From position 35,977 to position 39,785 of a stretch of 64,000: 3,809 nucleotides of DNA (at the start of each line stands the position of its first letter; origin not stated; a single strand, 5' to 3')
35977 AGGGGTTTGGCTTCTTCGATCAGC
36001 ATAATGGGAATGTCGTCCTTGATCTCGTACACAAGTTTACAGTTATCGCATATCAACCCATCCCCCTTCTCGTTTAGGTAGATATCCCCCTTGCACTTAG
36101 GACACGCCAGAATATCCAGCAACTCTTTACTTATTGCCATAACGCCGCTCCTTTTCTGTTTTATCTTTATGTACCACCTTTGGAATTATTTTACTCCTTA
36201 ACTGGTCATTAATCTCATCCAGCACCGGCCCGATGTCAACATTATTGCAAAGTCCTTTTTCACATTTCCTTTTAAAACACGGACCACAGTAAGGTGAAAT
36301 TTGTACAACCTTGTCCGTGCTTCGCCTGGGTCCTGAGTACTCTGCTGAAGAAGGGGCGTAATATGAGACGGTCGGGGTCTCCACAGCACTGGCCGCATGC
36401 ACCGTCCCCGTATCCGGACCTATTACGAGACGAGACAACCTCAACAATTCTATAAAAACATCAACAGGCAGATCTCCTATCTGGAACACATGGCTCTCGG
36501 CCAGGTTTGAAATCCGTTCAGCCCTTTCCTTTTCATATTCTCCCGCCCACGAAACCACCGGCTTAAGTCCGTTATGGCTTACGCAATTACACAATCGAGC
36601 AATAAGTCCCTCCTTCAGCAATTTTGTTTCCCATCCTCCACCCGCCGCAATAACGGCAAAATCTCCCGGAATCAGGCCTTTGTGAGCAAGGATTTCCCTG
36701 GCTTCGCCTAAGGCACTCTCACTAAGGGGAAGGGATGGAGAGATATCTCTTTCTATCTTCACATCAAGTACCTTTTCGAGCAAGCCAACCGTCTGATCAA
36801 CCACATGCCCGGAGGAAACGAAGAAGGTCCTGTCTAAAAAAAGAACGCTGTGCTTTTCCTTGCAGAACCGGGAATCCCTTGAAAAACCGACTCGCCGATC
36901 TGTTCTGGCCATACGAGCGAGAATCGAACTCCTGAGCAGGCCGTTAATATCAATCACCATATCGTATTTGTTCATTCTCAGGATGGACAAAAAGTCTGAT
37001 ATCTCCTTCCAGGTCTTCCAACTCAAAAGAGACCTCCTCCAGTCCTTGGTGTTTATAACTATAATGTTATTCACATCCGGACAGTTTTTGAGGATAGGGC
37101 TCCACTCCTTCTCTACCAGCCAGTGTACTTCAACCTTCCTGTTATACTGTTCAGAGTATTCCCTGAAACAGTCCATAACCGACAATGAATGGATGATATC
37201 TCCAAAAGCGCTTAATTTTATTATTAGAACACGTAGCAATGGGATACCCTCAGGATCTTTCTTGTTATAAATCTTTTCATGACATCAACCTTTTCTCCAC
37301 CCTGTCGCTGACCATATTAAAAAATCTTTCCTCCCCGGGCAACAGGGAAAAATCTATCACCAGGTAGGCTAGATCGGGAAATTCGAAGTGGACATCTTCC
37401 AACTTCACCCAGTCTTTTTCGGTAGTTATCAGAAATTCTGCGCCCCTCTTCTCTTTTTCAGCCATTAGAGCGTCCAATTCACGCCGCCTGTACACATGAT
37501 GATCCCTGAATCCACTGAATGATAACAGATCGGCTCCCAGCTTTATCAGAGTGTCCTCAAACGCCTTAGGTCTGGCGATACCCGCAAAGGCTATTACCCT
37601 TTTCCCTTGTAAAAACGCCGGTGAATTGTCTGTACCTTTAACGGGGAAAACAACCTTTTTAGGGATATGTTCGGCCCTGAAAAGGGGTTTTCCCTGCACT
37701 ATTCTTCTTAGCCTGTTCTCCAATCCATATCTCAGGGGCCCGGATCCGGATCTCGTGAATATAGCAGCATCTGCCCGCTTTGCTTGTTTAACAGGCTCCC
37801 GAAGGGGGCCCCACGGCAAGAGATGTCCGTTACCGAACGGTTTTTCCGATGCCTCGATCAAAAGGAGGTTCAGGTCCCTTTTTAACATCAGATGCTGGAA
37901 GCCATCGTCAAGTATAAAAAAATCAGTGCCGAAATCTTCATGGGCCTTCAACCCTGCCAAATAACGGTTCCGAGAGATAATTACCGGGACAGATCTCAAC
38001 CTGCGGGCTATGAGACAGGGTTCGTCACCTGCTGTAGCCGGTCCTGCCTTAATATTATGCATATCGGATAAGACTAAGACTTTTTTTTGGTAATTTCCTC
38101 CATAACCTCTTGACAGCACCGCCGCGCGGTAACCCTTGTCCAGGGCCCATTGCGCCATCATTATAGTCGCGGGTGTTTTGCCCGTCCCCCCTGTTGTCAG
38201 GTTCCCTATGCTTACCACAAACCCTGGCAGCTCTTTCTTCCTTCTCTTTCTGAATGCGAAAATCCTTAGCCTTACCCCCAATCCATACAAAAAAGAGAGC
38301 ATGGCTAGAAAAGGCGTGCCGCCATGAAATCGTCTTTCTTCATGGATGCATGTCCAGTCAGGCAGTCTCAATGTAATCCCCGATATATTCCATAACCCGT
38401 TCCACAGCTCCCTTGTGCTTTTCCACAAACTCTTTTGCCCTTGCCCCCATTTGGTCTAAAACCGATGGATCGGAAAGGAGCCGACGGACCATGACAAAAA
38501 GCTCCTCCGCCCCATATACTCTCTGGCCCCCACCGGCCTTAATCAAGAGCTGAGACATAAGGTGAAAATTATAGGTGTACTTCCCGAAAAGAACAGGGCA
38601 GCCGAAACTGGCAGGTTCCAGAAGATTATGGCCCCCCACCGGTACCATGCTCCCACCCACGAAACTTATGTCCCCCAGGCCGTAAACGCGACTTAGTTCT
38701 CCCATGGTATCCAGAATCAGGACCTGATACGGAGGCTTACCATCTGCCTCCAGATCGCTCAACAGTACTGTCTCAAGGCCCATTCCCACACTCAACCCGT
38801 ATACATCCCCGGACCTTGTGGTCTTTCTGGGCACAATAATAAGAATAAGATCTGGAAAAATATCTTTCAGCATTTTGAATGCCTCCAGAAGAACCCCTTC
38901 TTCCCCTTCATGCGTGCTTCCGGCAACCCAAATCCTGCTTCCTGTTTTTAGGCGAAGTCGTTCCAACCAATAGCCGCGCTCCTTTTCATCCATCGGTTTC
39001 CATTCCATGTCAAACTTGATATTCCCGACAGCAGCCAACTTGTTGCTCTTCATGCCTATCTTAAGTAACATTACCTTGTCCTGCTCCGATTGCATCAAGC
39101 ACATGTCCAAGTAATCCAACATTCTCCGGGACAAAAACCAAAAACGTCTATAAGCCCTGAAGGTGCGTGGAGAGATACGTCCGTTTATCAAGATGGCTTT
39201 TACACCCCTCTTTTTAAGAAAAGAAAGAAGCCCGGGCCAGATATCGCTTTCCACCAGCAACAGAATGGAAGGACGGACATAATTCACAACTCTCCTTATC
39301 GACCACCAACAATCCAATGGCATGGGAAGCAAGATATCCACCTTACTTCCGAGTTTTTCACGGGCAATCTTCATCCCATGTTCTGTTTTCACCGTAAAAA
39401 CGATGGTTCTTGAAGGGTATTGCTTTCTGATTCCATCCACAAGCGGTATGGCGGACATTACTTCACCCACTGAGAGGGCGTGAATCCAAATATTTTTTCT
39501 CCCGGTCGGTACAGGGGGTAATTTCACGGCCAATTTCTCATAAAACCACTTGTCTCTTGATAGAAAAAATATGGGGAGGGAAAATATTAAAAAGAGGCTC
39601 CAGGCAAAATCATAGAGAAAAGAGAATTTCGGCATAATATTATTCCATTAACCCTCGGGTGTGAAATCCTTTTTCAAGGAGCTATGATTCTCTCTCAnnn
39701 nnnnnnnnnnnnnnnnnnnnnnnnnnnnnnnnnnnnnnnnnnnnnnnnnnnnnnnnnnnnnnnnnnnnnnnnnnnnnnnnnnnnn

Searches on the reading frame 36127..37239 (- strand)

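Call 66: search_protein_families(library=pfam, proteins=[window:36127-37239:-], max_evalue=0.000001)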
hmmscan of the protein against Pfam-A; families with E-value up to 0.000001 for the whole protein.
window:36127-37239:- (370 aa): 1 family
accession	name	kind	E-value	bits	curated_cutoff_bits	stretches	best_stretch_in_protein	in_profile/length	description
PF01075.23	Glyco_transf_9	-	3.6e-30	105.5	22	1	87-328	8-243/247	Glycosyltransferase family 9 (heptosyltransferase)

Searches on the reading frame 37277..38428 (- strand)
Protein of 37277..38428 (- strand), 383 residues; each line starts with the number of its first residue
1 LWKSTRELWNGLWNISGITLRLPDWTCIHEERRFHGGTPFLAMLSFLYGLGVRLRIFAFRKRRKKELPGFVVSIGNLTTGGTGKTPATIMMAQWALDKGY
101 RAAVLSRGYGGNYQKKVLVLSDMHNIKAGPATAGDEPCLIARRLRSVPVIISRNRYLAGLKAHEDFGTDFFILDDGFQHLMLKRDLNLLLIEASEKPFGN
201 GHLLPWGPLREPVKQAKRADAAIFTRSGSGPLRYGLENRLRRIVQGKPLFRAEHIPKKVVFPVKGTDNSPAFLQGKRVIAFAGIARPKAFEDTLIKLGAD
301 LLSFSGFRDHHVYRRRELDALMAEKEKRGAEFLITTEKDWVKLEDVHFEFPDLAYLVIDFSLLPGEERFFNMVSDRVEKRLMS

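Call 66: search_protein_families(library=pfam, proteins=[window:37277-38428:-], max_evalue=0.000001)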
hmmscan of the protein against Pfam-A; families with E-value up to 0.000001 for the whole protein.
window:37277-38428:- (383 aa): 1 family
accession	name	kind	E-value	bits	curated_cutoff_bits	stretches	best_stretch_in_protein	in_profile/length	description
PF02606.20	LpxK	-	3.2e-88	296.4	27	1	40-376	4-326/328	Tetraacyldisaccharide-1-P 4'-kinase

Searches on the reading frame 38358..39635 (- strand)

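Call 66: search_protein_families(library=pfam, proteins=[window:38358-39635:-], max_evalue=0.000001)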
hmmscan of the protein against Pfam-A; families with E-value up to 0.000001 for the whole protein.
window:38358-39635:- (425 aa): 1 family
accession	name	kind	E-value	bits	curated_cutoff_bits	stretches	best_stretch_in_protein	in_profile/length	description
PF04413.22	Glycos_transf_N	-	7.1e-53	179.2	23.9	1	43-210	13-179/179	3-Deoxy-D-manno-octulosonic-acid transferase (kdotransferase)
